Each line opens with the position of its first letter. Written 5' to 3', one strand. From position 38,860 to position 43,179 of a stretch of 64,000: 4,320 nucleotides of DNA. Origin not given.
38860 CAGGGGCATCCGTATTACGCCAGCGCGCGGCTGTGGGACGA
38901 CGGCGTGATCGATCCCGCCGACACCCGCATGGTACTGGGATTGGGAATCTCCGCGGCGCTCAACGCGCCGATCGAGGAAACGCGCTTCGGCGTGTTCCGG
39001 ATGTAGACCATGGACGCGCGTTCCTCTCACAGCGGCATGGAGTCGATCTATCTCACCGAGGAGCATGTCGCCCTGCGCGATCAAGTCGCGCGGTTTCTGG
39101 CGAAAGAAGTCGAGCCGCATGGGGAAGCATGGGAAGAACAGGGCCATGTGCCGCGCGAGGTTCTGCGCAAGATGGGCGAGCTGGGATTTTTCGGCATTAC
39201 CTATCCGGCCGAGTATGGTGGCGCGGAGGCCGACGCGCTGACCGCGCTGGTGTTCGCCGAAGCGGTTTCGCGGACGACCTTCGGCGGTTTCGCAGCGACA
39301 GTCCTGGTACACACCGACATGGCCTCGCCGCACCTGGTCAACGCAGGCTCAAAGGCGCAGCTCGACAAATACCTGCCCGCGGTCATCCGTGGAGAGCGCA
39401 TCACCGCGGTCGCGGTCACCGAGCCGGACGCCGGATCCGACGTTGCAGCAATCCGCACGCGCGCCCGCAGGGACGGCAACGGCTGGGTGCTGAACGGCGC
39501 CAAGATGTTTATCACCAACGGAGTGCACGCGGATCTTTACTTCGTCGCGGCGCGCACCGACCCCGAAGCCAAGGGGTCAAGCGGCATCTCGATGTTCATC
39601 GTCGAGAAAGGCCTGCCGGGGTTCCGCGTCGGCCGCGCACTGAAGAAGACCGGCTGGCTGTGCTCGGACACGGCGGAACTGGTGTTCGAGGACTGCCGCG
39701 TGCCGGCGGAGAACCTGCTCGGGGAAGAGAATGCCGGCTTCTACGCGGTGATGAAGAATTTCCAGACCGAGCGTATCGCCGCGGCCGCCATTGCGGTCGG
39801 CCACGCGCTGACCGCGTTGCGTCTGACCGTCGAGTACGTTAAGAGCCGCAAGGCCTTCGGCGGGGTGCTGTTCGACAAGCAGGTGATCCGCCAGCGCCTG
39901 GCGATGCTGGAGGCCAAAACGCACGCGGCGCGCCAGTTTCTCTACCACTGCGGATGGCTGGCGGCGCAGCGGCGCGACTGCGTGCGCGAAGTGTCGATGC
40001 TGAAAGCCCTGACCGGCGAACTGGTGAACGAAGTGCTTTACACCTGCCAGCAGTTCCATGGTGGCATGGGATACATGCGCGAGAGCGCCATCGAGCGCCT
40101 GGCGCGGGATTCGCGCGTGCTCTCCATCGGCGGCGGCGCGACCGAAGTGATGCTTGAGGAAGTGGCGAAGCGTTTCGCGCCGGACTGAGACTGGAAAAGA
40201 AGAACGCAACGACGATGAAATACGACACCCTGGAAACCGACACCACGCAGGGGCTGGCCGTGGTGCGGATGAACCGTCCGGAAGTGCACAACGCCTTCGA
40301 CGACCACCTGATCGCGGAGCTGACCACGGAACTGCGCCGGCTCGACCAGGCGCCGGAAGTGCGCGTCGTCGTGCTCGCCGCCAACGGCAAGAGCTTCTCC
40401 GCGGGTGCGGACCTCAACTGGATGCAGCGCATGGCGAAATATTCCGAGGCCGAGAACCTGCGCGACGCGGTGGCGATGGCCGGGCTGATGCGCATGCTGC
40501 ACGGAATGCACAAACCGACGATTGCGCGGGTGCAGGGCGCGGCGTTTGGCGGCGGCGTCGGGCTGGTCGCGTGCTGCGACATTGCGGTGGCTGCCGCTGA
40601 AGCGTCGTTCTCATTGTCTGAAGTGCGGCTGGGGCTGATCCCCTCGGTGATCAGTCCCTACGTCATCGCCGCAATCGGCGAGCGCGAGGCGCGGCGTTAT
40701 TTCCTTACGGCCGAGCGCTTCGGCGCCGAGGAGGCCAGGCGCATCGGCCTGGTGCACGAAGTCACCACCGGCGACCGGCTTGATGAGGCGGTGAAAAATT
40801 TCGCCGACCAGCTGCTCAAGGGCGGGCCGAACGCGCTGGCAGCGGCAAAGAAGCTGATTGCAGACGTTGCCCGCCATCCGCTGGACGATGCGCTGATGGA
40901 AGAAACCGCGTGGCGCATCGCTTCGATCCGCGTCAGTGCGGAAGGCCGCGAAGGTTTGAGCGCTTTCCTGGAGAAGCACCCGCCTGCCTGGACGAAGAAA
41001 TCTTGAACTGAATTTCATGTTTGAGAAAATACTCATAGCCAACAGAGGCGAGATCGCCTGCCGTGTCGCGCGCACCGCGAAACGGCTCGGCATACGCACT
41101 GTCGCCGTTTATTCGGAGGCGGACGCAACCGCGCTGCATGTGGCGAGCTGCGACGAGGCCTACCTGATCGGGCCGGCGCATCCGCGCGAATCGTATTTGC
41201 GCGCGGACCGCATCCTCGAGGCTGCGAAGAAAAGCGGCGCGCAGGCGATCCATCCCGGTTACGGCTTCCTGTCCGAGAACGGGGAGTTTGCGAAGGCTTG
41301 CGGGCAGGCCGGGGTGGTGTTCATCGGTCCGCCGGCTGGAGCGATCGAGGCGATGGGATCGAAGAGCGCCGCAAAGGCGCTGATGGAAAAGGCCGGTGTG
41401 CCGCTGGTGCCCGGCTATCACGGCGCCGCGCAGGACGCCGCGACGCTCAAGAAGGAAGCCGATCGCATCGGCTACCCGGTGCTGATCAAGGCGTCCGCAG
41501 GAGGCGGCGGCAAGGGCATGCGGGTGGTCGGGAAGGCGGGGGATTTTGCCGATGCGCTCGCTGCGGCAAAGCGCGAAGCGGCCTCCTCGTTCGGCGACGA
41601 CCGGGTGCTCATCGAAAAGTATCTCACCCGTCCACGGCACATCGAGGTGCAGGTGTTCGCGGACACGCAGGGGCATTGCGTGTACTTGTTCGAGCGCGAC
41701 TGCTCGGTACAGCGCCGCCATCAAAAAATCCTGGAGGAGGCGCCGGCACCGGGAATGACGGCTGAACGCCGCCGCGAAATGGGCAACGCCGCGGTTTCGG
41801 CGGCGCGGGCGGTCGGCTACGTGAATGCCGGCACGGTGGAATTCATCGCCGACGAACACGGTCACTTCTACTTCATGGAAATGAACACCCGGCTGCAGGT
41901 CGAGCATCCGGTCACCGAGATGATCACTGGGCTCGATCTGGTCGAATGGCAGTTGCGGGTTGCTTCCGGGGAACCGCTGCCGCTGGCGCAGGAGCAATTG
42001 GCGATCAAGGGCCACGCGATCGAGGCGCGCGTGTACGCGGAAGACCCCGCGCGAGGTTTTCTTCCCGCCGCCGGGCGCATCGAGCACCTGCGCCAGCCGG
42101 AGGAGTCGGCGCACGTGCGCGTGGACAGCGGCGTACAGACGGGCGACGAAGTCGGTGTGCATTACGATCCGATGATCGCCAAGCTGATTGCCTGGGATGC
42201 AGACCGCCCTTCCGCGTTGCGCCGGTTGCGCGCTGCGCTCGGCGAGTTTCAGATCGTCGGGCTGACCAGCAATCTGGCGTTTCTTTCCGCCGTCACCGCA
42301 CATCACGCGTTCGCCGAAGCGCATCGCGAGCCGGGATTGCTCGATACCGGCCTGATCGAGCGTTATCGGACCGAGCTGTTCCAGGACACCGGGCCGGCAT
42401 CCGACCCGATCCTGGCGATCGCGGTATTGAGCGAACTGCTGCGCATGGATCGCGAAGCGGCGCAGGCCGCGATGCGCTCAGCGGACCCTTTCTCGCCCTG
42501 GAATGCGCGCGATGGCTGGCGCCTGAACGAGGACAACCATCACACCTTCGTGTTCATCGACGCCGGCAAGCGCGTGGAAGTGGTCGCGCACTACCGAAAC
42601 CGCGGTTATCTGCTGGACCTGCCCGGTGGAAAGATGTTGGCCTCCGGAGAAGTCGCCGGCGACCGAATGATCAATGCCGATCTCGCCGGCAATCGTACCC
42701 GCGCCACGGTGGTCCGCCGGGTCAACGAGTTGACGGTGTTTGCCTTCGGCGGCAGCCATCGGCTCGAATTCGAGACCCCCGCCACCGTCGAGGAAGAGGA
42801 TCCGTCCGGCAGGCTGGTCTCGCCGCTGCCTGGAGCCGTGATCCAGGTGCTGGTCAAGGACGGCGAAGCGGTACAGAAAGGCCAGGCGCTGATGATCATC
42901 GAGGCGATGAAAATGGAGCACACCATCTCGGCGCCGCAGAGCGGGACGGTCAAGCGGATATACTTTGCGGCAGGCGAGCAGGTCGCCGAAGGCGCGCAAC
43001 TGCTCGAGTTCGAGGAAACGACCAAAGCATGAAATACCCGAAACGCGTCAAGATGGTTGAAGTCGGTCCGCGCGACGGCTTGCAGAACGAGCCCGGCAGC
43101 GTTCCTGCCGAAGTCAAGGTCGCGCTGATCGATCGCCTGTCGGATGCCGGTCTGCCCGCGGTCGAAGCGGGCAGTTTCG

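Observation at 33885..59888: Family of intergenic hairpin elements whose arms are short tandem repeats (7-9-nt units): at least 7-8 copies in 30 kb, three splitting the liu operon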

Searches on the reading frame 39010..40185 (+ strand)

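Call 14: search_protein_families(library=pfam, proteins=[window:39010-40185:+])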
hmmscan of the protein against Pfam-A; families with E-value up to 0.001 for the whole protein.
window:39010-40185:+ (392 aa): 5 families
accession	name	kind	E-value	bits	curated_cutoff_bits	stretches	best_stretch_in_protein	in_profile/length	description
PF00441.29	Acyl-CoA_dh_1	-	1.3e-39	136.2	22.4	1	241-388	1-148/150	Acyl-CoA dehydrogenase, C-terminal domain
PF02771.21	Acyl-CoA_dh_N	-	4.2e-34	117.7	22.9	1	16-129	1-113/113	Acyl-CoA dehydrogenase, N-terminal domain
PF02770.24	Acyl-CoA_dh_M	-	1.7e-26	92.7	33.3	1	133-229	1-97/97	Acyl-CoA dehydrogenase, middle domain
PF08028.16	Acyl-CoA_dh_2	-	3.1e-12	47.3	22.7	1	257-371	2-126/134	Acyl-CoA dehydrogenase, C-terminal domain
PF22924.1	ACOX_C_alpha1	-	6.8e-06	26.4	27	1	326-387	105-166/169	Acyl-CoA oxidase, C-alpha1 domain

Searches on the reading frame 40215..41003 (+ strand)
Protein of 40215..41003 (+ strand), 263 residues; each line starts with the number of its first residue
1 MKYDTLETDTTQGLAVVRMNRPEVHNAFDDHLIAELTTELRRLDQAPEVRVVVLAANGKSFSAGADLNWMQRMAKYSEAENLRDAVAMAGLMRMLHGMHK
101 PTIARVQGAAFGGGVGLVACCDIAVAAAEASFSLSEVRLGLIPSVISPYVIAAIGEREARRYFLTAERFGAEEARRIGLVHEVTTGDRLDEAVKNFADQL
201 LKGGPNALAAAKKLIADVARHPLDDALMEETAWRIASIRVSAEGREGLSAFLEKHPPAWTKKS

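Call 14: search_protein_families(library=pfam, proteins=[window:40215-41003:+])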
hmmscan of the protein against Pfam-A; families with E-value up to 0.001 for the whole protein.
window:40215-41003:+ (263 aa): 2 families
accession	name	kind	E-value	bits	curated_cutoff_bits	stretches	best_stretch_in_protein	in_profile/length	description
PF00378.25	ECH_1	-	5.8e-58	196.6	27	1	10-261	2-250/251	Enoyl-CoA hydratase/isomerase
PF16113.10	ECH_2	-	5.3e-30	105.5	27.2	1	15-196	2-184/335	Enoyl-CoA hydratase/isomerase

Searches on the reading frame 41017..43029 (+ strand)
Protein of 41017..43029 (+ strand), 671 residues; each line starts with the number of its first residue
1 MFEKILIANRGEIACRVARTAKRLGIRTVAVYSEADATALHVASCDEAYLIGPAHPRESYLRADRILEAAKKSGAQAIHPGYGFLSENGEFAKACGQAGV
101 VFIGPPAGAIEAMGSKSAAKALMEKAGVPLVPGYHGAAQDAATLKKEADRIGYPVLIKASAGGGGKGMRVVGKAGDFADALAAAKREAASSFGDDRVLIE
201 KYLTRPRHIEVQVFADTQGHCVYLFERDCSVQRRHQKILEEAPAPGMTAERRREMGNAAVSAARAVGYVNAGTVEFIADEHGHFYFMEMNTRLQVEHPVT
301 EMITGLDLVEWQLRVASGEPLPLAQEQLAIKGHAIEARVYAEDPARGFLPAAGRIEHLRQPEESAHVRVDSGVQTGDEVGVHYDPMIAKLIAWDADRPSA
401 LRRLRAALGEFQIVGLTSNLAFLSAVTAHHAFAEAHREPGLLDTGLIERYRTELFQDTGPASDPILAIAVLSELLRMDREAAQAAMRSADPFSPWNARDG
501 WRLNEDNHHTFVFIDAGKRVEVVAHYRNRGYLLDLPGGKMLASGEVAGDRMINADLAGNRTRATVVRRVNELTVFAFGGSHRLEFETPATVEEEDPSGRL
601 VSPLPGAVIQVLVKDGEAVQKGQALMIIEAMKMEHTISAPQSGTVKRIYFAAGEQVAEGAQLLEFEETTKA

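Call 14: search_protein_families(library=pfam, proteins=[window:41017-43029:+])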
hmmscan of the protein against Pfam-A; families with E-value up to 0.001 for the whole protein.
window:41017-43029:+ (671 aa): 11 families
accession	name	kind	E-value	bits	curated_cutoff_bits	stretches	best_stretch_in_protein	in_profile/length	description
PF02786.22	CPSase_L_D2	-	6.7e-78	261.5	19.8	1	116-322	2-209/211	Carbamoyl-phosphate synthase L chain, ATP binding domain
PF00289.28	Biotin_carb_N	-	1.6e-45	154.6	25.5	1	1-110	1-110/110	Biotin carboxylase, N-terminal domain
PF02785.25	Biotin_carb_C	-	7.1e-34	116.6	32.4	1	336-438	1-102/108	Biotin carboxylase C-terminal domain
PF00364.28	Biotin_lipoyl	-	7.1e-18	64.6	22.1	1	602-664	5-72/73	Biotin-requiring enzyme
PF21139.3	BT_MCC_alpha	-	6.7e-14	52.7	31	1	466-584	5-114/118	Methylcrotonyl-CoA carboxylase, alpha-subunit, BT domain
PF07478.18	Dala_Dala_lig_C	-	1.6e-09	38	24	1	123-291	2-174/204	D-ala D-ala ligase C-terminus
PF02222.28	ATP-grasp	-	4e-09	36.8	27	1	123-292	3-162/179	ATP-grasp domain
PF13533.13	Biotin_lipoyl_2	-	8.8e-08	32.2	29.8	0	602-629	5-32/32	Biotin-lipoyl like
PF13375.12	RnfC_N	-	2.4e-05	24.8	25.6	1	590-649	20-81/101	RnfC Barrel sandwich hybrid domain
PF01071.24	GARS_A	-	0.00014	22.2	27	1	114-224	1-107/194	Phosphoribosylglycinamide synthetase, ATP-grasp (A) domain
PF16576.10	HlyD_D23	-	0.00096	18.9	30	0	599-631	110-142/214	Barrel-sandwich domain of CusB or HlyD membrane-fusion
